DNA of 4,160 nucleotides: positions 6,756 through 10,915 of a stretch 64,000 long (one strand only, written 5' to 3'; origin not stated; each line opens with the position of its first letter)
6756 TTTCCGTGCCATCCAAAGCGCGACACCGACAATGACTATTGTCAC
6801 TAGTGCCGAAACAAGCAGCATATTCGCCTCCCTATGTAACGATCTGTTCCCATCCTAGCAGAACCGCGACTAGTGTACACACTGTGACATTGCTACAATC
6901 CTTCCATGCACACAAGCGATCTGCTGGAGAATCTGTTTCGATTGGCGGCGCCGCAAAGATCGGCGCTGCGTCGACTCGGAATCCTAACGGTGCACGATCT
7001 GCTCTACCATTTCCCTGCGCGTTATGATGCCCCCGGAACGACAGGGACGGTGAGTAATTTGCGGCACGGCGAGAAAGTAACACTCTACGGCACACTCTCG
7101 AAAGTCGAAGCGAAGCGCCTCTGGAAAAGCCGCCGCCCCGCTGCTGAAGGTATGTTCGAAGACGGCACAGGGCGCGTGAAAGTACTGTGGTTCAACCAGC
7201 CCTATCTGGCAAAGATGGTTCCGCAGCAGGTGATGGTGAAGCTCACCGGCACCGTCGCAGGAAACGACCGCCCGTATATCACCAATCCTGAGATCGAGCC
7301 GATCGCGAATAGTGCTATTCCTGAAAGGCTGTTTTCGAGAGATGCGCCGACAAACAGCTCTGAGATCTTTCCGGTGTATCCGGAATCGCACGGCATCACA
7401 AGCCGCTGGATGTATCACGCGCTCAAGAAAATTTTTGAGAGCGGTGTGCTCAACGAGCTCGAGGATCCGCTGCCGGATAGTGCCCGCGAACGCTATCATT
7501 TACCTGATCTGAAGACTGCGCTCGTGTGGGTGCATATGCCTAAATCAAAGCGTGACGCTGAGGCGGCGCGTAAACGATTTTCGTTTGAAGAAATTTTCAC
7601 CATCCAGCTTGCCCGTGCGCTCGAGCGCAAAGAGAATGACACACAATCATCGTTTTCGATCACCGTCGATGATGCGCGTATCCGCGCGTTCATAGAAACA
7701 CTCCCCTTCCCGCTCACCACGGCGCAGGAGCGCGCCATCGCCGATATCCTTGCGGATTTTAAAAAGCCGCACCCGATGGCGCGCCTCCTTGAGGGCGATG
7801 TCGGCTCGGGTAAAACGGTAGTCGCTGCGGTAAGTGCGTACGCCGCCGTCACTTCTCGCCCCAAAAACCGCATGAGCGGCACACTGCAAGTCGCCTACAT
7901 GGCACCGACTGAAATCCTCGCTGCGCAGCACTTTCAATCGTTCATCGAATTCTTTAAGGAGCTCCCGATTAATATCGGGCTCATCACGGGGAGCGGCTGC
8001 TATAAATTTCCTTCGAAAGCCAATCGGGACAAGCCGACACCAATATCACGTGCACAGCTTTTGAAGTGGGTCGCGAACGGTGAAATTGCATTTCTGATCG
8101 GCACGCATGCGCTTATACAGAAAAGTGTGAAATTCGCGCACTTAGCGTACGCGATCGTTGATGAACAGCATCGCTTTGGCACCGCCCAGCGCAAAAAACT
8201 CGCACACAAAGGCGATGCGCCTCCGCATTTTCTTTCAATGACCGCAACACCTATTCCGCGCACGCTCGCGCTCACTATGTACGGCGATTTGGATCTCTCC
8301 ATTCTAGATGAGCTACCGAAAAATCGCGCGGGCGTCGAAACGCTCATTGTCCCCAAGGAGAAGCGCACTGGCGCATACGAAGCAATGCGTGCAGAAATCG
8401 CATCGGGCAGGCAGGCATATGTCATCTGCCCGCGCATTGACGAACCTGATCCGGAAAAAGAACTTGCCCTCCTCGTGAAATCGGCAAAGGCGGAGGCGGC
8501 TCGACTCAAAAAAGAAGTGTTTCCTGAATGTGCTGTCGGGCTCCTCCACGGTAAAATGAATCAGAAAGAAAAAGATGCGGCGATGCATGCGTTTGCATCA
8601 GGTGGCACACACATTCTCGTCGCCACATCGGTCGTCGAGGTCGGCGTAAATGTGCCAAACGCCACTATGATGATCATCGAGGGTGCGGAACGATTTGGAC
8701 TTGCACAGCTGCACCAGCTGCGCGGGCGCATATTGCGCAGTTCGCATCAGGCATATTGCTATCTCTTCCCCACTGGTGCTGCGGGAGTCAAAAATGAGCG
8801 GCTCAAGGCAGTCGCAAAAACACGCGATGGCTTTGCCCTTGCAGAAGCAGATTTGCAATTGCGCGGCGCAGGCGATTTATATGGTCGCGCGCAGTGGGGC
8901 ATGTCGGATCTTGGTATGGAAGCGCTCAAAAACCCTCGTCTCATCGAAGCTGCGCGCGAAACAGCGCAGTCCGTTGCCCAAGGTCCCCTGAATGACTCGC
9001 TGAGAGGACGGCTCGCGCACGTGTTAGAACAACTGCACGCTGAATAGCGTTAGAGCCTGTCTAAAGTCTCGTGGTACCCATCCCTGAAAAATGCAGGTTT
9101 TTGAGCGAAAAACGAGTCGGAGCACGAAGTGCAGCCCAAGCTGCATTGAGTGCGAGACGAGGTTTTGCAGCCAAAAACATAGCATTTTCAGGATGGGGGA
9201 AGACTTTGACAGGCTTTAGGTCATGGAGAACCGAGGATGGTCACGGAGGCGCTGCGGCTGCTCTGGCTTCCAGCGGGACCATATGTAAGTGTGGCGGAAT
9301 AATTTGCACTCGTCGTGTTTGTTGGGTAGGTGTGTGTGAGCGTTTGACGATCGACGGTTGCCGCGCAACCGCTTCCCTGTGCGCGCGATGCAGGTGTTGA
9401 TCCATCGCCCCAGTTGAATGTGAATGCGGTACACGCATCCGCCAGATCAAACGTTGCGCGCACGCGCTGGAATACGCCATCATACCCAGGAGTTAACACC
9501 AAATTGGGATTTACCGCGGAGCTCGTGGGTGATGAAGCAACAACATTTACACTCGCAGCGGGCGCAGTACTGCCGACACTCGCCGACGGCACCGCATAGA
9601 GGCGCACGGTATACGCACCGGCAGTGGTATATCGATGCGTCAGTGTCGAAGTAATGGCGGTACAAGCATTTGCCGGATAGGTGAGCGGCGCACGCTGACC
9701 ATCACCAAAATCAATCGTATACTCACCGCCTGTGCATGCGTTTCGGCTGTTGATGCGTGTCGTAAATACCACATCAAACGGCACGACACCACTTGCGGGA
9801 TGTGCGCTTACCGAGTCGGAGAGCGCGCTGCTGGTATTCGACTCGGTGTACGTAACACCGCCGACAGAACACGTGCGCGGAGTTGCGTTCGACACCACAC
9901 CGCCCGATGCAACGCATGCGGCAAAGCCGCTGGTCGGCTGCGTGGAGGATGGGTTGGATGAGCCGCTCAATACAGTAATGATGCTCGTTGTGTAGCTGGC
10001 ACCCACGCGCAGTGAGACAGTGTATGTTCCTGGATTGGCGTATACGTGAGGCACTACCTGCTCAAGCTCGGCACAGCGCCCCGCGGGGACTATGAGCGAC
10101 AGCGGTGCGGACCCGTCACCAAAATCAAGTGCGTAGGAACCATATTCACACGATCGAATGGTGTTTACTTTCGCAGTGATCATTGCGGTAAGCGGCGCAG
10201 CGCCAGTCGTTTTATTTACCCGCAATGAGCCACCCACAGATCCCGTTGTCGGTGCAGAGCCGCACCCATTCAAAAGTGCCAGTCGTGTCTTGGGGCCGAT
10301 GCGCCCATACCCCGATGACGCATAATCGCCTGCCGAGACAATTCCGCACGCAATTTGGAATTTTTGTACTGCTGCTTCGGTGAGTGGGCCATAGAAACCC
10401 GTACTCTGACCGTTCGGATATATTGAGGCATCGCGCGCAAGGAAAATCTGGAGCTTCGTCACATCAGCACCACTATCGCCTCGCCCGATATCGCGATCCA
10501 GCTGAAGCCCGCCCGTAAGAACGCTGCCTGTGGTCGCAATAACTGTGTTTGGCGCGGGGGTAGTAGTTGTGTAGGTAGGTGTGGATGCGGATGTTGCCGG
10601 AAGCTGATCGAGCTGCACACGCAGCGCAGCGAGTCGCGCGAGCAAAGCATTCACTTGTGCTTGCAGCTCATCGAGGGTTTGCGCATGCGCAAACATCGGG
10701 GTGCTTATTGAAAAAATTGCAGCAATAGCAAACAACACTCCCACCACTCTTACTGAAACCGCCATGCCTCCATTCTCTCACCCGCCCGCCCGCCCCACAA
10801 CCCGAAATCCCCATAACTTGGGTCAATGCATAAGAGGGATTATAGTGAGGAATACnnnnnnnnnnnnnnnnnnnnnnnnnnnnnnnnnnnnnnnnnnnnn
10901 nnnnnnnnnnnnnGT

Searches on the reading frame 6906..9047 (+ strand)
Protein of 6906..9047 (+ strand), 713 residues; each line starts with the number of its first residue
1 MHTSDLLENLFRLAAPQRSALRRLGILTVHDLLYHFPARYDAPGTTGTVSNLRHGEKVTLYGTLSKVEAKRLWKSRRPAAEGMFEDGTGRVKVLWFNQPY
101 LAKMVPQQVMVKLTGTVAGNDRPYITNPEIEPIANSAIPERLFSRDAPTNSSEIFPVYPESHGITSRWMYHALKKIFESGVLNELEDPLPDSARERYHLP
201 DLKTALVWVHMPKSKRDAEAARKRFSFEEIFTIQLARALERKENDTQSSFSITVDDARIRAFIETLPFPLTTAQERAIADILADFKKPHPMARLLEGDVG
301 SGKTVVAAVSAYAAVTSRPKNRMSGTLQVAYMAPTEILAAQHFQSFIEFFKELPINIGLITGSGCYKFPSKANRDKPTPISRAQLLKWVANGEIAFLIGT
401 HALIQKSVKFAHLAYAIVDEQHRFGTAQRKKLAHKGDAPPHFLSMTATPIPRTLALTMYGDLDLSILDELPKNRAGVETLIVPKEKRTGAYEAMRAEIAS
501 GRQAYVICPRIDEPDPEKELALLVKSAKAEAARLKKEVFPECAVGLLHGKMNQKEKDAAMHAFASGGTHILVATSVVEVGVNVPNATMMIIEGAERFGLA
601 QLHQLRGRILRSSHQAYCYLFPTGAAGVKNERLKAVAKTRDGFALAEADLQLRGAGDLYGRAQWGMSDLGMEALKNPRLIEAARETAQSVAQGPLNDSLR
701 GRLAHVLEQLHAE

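Call 103: search_protein_families(library=pfam, proteins=[window:6906-9047:+])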
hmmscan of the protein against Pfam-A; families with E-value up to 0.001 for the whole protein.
window:6906-9047:+ (713 aa): 7 families
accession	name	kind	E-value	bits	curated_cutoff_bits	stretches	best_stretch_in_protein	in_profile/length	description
PF00270.35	DEAD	-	8.5e-19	68.3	26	1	271-454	1-164/167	DEAD/DEAH box helicase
PF17191.10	RecG_wedge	-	1.4e-17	64.2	23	1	19-175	14-157/162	RecG wedge domain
PF00271.37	Helicase_C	-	2.8e-17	63.4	23.5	1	499-612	13-109/110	Helicase conserved C-terminal domain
PF04851.21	ResIII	-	7.6e-11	42.6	22.5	1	270-449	4-162/164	Type III restriction enzyme, res subunit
PF19833.4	RecG_dom3_C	-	7.4e-08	32.8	26.8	1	639-691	1-55/87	ATP-dependent DNA helicase RecG, domain 3, C-terminal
PF22590.2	Cas3-like_C_2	-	0.00014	22.5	27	1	524-613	12-105/106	CRISPR-associated nuclease/helicase Cas3, C-terminal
PF01336.31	tRNA_anti-codon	-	0.00045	20.5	27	0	58-133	1-75/75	OB-fold nucleic acid binding domain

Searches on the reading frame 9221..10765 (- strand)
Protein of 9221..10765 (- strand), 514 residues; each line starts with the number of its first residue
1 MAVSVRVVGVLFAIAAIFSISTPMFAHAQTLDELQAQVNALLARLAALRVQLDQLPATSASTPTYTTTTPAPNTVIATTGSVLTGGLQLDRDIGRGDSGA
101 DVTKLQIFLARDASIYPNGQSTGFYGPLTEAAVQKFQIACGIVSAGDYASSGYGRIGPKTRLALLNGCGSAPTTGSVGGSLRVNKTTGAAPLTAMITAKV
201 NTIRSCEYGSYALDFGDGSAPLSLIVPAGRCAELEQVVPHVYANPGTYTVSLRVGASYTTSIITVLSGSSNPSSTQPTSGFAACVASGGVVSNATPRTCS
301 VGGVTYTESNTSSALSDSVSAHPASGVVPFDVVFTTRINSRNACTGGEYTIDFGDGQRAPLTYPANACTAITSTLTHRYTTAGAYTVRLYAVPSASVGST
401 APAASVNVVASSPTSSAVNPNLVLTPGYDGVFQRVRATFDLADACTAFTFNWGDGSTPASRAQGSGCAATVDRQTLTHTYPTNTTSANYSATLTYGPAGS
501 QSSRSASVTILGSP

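Call 103: search_protein_families(library=pfam, proteins=[window:9221-10765:-])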
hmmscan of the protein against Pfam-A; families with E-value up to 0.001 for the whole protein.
window:9221-10765:- (514 aa): 3 families
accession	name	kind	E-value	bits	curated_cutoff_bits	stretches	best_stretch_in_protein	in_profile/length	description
PF18911.6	PKD_4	-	5.4e-16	58.8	27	2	189-255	15-69/85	PKD domain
PF00801.26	PKD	-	4.8e-13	49.3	23.5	2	184-255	7-66/80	PKD domain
PF01471.23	PG_binding_1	-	2.4e-05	24.9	23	1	98-141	1-42/57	Putative peptidoglycan binding domain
